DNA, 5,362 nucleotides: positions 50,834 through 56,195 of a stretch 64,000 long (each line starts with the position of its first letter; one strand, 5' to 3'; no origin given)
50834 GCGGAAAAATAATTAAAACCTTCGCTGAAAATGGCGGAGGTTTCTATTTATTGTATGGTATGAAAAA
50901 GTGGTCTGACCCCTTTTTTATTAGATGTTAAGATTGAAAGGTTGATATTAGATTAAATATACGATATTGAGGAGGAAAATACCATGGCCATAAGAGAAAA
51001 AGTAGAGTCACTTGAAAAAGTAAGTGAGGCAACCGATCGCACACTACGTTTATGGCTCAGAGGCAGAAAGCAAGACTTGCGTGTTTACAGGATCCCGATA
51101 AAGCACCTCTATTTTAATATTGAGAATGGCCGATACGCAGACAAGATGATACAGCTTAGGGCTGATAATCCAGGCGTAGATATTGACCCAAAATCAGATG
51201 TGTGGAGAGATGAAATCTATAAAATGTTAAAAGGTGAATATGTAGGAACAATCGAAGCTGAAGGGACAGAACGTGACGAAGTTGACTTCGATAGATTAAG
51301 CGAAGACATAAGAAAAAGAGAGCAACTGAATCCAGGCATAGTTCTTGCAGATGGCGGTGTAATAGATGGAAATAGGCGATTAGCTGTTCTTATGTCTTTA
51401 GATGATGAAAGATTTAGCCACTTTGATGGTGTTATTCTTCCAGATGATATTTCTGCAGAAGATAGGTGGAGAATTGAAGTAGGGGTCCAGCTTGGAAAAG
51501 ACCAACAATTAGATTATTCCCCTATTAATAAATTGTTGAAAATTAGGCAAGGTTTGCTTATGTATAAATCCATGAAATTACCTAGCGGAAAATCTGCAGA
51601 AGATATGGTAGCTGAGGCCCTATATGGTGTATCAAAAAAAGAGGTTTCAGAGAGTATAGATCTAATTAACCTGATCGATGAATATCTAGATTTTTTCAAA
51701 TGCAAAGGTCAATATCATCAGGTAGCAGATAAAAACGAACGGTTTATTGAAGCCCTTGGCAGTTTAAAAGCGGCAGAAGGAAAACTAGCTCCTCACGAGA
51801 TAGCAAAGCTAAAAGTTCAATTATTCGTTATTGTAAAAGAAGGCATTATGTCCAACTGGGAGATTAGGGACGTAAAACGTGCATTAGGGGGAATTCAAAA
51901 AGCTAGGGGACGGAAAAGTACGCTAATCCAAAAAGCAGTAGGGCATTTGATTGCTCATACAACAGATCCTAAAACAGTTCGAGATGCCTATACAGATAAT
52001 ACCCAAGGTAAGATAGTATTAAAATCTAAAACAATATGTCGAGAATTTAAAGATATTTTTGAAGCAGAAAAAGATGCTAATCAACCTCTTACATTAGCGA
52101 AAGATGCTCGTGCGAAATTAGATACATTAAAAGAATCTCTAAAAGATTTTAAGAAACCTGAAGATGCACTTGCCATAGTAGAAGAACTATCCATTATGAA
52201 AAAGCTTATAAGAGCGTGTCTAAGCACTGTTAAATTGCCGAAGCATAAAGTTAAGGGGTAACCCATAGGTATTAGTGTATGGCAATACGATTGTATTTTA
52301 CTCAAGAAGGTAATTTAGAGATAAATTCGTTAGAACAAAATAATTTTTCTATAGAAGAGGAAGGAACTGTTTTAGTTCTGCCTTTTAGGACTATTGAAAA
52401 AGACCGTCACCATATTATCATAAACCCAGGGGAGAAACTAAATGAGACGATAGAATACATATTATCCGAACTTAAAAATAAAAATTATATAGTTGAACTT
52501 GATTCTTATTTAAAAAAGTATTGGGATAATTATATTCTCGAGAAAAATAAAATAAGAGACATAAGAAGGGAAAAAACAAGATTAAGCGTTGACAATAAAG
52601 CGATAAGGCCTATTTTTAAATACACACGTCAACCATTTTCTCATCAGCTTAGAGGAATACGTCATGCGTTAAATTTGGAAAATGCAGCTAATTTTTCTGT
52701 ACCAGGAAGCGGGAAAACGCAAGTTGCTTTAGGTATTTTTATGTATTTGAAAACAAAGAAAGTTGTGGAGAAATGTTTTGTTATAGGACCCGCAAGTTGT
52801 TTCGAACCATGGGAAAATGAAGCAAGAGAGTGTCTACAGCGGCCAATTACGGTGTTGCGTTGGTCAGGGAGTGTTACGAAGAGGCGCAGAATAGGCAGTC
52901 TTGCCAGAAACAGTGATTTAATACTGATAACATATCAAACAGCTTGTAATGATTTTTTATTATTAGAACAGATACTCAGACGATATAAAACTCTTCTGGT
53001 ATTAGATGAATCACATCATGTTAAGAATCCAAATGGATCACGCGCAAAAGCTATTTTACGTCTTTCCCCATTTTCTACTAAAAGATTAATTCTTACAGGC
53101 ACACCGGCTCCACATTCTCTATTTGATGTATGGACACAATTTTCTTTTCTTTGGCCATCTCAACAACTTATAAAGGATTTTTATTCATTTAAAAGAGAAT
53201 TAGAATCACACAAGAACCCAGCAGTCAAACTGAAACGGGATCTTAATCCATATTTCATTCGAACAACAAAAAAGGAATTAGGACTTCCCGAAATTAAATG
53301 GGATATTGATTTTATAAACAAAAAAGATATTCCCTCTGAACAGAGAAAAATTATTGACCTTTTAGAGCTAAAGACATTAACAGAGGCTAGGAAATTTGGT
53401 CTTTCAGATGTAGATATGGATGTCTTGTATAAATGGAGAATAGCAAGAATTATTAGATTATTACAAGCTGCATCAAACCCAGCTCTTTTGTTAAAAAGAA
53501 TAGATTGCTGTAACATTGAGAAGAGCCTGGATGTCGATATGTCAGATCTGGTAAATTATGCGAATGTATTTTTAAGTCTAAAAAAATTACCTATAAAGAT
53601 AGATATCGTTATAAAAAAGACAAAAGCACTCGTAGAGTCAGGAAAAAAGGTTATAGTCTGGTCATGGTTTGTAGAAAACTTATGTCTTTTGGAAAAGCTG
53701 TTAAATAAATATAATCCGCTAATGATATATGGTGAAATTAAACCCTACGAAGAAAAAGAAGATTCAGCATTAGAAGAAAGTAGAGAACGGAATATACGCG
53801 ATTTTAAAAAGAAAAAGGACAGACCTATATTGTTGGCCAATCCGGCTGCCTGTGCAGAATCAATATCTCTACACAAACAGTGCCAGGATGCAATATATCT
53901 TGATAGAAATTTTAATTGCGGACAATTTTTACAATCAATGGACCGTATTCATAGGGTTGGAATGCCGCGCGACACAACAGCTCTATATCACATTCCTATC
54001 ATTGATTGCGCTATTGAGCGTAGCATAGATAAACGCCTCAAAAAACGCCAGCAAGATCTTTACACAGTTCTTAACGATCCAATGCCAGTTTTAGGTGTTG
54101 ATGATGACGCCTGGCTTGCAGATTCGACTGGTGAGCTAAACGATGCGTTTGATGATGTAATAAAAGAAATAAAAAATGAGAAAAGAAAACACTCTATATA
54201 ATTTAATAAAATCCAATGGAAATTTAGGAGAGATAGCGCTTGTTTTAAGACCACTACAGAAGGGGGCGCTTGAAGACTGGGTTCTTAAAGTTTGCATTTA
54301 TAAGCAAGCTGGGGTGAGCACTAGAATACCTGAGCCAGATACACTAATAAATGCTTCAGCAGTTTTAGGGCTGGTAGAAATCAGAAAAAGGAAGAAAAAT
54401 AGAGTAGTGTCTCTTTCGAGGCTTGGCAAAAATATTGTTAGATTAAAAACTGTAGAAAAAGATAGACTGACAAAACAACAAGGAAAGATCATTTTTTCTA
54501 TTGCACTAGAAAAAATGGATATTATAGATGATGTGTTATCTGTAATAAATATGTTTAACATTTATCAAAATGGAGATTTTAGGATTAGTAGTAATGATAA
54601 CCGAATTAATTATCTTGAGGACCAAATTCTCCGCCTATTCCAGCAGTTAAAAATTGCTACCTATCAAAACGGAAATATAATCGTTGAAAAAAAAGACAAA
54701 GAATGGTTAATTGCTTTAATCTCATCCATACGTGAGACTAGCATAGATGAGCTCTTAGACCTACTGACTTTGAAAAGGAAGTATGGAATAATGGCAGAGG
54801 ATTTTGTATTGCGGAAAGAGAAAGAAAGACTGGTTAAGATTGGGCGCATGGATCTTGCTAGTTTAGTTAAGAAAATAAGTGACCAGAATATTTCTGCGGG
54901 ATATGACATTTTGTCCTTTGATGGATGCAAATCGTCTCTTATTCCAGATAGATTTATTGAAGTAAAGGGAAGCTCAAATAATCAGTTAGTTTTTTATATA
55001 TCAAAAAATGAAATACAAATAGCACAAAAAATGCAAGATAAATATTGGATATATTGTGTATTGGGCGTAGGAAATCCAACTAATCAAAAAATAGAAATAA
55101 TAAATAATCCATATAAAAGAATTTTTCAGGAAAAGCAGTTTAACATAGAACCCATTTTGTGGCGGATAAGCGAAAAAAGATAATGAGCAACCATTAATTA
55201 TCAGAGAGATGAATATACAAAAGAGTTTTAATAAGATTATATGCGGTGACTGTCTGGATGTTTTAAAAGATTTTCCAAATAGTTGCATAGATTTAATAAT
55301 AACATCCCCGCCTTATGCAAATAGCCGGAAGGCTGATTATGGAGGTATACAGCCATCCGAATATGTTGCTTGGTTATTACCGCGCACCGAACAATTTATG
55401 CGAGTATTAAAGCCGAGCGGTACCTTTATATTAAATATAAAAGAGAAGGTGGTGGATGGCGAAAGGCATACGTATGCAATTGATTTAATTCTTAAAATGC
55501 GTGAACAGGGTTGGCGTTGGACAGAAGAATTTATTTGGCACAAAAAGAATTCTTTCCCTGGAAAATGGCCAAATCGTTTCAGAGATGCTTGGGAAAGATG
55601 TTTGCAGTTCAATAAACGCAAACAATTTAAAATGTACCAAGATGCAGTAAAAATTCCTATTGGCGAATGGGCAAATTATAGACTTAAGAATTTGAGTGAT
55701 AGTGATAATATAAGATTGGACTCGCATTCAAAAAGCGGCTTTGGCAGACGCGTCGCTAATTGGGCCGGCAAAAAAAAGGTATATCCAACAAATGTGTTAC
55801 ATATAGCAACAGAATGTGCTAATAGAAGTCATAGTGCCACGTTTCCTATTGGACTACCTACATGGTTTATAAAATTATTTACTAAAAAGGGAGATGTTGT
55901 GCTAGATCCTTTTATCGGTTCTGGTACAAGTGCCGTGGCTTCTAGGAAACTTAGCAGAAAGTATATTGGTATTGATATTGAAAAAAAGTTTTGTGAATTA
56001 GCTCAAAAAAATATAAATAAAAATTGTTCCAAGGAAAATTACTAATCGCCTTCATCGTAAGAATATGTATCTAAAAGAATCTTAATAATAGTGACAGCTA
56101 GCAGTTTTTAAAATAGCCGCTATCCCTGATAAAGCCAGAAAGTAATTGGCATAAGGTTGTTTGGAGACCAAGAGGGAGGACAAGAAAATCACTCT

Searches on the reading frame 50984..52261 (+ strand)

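Call 3: search_protein_families(library=pfam, proteins=[window:50984-52261:+], max_evalue=0.1)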
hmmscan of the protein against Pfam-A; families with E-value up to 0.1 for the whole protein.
window:50984-52261:+ (425 aa): 1 family
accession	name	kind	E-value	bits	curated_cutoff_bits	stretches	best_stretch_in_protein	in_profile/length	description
PF22215.1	MLKL_N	-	0.014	15.4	27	0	305-394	43-133/142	Mixed lineage kinase domain-like N-terminal domain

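Call 4: search_protein_families(library=padloc, proteins=[window:50984-52261:+], max_evalue=0.1)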
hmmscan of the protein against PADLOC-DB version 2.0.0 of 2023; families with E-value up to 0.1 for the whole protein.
window:50984-52261:+ (425 aa): 0 families

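Call 5: search_protein_families(library=ncbifam, proteins=[window:50984-52261:+], max_evalue=1)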
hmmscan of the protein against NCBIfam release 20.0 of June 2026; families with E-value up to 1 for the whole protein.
window:50984-52261:+ (425 aa): 1 family
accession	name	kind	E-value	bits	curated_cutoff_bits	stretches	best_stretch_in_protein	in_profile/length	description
TIGR02943.1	Sig70_famx1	hypoth_equivalog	0.04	13.7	162.2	1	183-218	7-42/188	RNA polymerase sigma-70 factor, TIGR02943 family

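Call 6: search_protein_families(library=phrogs, proteins=[window:50984-52261:+], max_evalue=1)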
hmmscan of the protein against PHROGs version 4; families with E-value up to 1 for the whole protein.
window:50984-52261:+ (425 aa): 1 family
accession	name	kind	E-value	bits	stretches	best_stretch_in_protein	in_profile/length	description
phrog_26392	-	unknown function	0.17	12.5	1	101-141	7-46/231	-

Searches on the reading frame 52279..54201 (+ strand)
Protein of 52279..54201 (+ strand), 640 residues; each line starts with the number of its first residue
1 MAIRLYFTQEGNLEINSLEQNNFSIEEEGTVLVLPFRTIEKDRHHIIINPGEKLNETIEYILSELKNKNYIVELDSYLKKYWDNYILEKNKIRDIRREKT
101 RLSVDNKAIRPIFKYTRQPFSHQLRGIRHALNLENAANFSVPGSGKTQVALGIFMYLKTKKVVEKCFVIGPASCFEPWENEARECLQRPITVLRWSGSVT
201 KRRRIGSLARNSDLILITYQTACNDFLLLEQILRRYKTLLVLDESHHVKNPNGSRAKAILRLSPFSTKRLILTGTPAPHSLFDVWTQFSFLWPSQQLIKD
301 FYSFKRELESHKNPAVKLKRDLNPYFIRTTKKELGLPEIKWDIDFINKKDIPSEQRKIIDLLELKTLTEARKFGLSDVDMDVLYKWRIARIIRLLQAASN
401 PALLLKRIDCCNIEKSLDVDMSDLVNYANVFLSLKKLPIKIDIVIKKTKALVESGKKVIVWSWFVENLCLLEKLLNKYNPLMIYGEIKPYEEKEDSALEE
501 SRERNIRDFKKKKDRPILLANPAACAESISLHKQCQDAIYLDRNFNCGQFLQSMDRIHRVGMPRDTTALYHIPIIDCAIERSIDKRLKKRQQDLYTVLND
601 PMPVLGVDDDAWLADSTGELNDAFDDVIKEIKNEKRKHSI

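Call 3: search_protein_families(library=pfam, proteins=[window:52279-54201:+], max_evalue=0.1)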
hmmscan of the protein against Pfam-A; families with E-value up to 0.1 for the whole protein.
window:52279-54201:+ (640 aa): 5 families
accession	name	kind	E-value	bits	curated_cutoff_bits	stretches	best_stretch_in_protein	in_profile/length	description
PF00176.29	SNF2-rel_dom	-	1.9e-21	76.8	24.9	1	142-340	26-233/290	SNF2-related domain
PF04851.21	ResIII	-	1.3e-09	38.6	22.5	1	142-276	32-162/164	Type III restriction enzyme, res subunit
PF00271.37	Helicase_C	-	3.6e-07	30.9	23.5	1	448-561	10-110/110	Helicase conserved C-terminal domain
PF00270.35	DEAD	-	1.9e-06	28.2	26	1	122-277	3-161/167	DEAD/DEAH box helicase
PF13401.12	AAA_22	-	0.015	16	27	1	142-276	14-124/130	AAA domain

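Call 4: search_protein_families(library=padloc, proteins=[window:52279-54201:+], max_evalue=0.1)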
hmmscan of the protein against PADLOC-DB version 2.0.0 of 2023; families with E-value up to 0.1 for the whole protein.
window:52279-54201:+ (640 aa): 27 families (the best 25 are shown)
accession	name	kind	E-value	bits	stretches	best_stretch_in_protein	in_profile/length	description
PDLC00633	ZorD1|ZorD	-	6.8e-25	85.3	1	118-589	443-876/908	"SWI2/SNF2 helicase, Mrr-like nuclease"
PDLC00631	ZorD1|ZorD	-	4.7e-19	65.7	1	99-585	422-893/1071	"SWI2/SNF2 helicase, Mrr-like nuclease"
PDLC00627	ZorD1|ZorD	-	6.1e-16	55.6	2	194-589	589-976/1006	"SWI2/SNF2 helicase, Mrr-like nuclease"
PDLC00632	ZorD1|ZorD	-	7.2e-15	52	1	209-590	713-1072/1101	"SWI2/SNF2 helicase, Mrr-like nuclease"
PDLC02845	DpdE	-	4.8e-14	49.1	2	143-359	872-1078/1293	DpdE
PDLC02842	DpdE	-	6.9e-13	45.2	1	143-592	730-1141/1176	DpdE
PDLC02849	DpdE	-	1.2e-11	41.5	1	143-335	429-614/857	DpdE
PDLC02850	DpdE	-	3.1e-11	39.9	2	143-334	833-1018/1282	DpdE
PDLC02851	DpdE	-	1.4e-10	37.6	1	167-601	652-1037/1055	DpdE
PDLC00629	ZorD1|ZorD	-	6.4e-10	35.6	1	205-314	598-700/1012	"SWI2/SNF2 helicase, Mrr-like nuclease"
PDLC02848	DpdE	-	1.7e-08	31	1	143-334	385-570/856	DpdE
PDLC00634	ZorD1|ZorD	-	5e-08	29.1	1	209-334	609-735/1208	"SWI2/SNF2 helicase, Mrr-like nuclease"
PDLC00630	ZorD1|ZorD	-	2e-07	27.9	2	209-288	265-339/817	"SWI2/SNF2 helicase, Mrr-like nuclease"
PDLC02854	DpdE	-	2.7e-07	26.8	2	211-294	701-779/1083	DpdE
PDLC02627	DrmD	-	7.4e-07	25.7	1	120-293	305-470/748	DrmD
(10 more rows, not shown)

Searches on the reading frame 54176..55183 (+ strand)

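Call 3: search_protein_families(library=pfam, proteins=[window:54176-55183:+], max_evalue=0.1)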
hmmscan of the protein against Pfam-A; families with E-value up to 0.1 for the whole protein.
window:54176-55183:+ (335 aa): 3 families
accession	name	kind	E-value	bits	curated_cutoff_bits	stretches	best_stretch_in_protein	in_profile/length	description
PF13020.12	NOV_C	-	1e-18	67.6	22.1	1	207-301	1-85/91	Protein NO VEIN, C-terminal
PF23871.1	DUF7226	-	0.0056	17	27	1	58-96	34-73/142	Domain of unknown function (DUF7226)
PF02241.23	MCR_beta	-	0.079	13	25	0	3-67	60-124/249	Methyl-coenzyme M reductase beta subunit, C-terminal domain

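Call 4: search_protein_families(library=padloc, proteins=[window:54176-55183:+], max_evalue=0.1)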
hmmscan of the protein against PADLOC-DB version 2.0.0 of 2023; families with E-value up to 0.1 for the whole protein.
window:54176-55183:+ (335 aa): 11 families
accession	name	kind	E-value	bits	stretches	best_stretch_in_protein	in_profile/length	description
PDLC05008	PDC-S36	-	1.7e-17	62.1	1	201-295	156-248/280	-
PDLC03964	TmtA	-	3.5e-16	56.5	1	215-326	1433-1527/1538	-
PDLC04021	PD-T4-1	-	5.9e-16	56.4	1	193-310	240-358/383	-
PDLC03972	TmtA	-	6.4e-11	39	1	199-322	1181-1294/1302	-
PDLC03969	TmtA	-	8e-11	38.2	1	241-316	1417-1490/1563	-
PDLC03966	TmtA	-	9.5e-11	38.2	1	200-319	1525-1635/1655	-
PDLC04022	PD-T4-1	-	5.4e-10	37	1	201-305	81-188/216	-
PDLC03965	TmtA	-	3.9e-09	33.1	1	200-316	1238-1340/1370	-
PDLC00659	HmaA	-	3.3e-08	29.8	1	240-324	1073-1155/1176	SNF2 helicase / DEAD-box helicase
PDLC03971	TmtA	-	3.2e-07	26.3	1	240-314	1687-1760/1782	-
PDLC03968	TmtA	-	0.0049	12.5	1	258-316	1398-1457/1486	-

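Call 5: search_protein_families(library=ncbifam, proteins=[window:54176-55183:+], max_evalue=1)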
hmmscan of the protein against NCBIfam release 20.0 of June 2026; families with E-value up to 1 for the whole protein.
window:54176-55183:+ (335 aa): 1 family
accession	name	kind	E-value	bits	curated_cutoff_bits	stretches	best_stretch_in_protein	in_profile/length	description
TIGR03257.1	met_CoM_red_bet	equivalog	0.037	13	516.25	1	3-67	244-308/433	coenzyme-B sulfoethylthiotransferase subunit beta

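Call 6: search_protein_families(library=phrogs, proteins=[window:54176-55183:+], max_evalue=1)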
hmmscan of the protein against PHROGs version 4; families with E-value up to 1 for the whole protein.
window:54176-55183:+ (335 aa): 3 families
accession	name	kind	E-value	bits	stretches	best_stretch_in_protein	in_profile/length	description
phrog_19430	-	unknown function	0.012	17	1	235-297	29-91/119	-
phrog_29977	-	unknown function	0.048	14.8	1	188-244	4-62/87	-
phrog_26422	-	unknown function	0.21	12.6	1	121-190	13-81/90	-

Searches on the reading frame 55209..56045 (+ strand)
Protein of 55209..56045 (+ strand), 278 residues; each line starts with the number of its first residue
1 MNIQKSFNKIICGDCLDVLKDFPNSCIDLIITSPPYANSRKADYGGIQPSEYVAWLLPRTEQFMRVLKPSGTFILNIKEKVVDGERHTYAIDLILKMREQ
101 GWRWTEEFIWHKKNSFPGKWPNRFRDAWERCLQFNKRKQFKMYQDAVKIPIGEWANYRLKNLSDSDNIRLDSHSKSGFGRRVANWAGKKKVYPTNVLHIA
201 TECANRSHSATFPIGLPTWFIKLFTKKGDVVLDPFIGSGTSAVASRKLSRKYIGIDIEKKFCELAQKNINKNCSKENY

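Call 3: search_protein_families(library=pfam, proteins=[window:55209-56045:+], max_evalue=0.1)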
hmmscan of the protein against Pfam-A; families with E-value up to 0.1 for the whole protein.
window:55209-56045:+ (278 aa): 10 families
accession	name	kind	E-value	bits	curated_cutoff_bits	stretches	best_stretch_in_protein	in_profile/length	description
PF01555.25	N6_N4_Mtase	-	5e-44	151.3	26.7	1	27-267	1-221/221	DNA methylase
PF02086.21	MethyltransfD12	-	0.00021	21.5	22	1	219-274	11-67/253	D12 class N6 adenine-specific DNA methyltransferase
PF09445.16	Methyltransf_15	-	0.00024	21.1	22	1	230-269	3-42/165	RNA cap guanine-N2 methyltransferase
PF13847.12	Methyltransf_31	-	0.00083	19.5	27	1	226-273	2-52/145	Methyltransferase domain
PF06325.19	PrmA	-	0.0016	18.5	22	1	224-276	158-211/296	Ribosomal protein L11 methyltransferase (PrmA)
PF08241.18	Methyltransf_11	-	0.002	19.1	21.2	0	237-272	6-41/95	Methyltransferase domain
PF13649.12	Methyltransf_25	-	0.0052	17.9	27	0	231-271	1-43/97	Methyltransferase domain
PF01170.24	UPF0020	-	0.0052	16.9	22.3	0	226-268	27-69/197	RMKL-like, methyltransferase domain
PF02475.24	TRM5-TYW2_MTfase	-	0.03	14.7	28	1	224-272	33-83/164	TRM5/TYW2 methyltransferase domain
PF01135.25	PCMT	-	0.072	13.3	20.3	0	188-272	39-121/210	Protein-L-isoaspartate(D-aspartate) O-methyltransferase (PCMT)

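Call 4: search_protein_families(library=padloc, proteins=[window:55209-56045:+], max_evalue=0.1)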
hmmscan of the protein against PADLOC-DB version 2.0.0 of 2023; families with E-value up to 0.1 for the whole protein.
window:55209-56045:+ (278 aa): 76 families (the best 25 are shown)
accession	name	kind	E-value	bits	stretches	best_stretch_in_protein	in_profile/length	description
PDLC03387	MTase_II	-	2.4e-52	175.9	2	79-274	121-280/289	Type II methyltransferase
PDLC03353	MTase_II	-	1.2e-43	147.5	1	3-272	5-253/260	Type II methyltransferase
PDLC03371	MTase_II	-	5.7e-41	138.8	1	4-272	7-255/260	Type II methyltransferase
PDLC03350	MTase_II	-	2.3e-32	110.6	2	192-276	217-302/312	Type II methyltransferase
PDLC03323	MTase_II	-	1.4e-30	104.6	1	7-276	14-302/330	Type II methyltransferase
PDLC03299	MTase_II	-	5.4e-29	99.6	1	7-270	14-258/296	Type II methyltransferase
PDLC03260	MTase_II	-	5.2e-27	92.7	2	197-271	235-309/349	Type II methyltransferase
PDLC03252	MTase_II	-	4.7e-26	89.9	3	194-271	278-355/365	Type II methyltransferase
PDLC03230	MTase_II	-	6.3e-26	89.5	1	5-272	33-285/360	Type II methyltransferase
PDLC03251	MTase_II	-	4.4e-25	86.5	1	6-273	3-270/282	Type II methyltransferase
PDLC03295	MTase_II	-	6.6e-25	86.2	1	7-275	3-272/292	Type II methyltransferase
PDLC03216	MTase_II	-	4.1e-24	83.3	2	206-274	192-260/364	Type II methyltransferase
PDLC03265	MTase_II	-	2.5e-23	81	2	5-77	22-98/333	Type II methyltransferase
PDLC03246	MTase_II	-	1.3e-22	78.4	1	8-265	113-362/376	Type II methyltransferase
PDLC03228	MTase_II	-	5.6e-22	76.7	2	203-269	139-205/227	Type II methyltransferase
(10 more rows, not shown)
